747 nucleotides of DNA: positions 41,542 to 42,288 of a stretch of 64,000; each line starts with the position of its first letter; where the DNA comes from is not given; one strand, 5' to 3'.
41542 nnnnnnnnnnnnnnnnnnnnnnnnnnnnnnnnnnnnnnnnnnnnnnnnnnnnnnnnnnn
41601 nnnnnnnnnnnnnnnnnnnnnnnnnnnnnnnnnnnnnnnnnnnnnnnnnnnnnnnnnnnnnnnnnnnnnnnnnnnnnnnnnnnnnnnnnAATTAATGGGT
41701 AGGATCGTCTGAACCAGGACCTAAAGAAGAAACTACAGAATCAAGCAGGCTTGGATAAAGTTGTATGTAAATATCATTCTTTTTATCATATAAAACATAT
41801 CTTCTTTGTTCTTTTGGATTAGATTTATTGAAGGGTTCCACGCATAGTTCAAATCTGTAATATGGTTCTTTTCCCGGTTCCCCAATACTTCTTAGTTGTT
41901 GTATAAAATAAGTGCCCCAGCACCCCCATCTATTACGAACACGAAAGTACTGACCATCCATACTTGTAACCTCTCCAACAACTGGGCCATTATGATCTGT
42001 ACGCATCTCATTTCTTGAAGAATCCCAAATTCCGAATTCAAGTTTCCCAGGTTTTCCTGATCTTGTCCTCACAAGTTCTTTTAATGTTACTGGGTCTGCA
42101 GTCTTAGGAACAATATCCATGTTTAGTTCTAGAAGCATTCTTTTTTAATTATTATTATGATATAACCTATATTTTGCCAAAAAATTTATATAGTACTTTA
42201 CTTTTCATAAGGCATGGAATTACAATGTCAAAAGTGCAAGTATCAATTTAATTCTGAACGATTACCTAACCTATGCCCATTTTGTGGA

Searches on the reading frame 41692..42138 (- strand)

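Call 3: search_protein_families(library=pfam, proteins=[window:41692-42138:-], max_evalue=1)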
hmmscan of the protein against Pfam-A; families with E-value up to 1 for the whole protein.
window:41692-42138:- (148 aa): 0 families

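Call 6: search_protein_families(library=ncbifam, proteins=[window:41692-42138:-], max_evalue=1)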
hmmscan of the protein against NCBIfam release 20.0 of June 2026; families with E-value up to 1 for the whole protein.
window:41692-42138:- (148 aa): 1 family
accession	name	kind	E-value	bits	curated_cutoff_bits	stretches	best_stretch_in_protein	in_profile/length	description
NF009473.0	PRK12835.1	subfamily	0.096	11.1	837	1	38-72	231-266/585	FAD-binding protein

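Call 27: search_protein_families(library=phrogs, proteins=[window:41692-42138:-], max_evalue=1)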
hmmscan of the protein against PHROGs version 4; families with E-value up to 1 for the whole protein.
window:41692-42138:- (148 aa): 1 family
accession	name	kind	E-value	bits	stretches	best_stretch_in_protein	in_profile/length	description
phrog_24940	-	unknown function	0.043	15.1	1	10-41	17-48/120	-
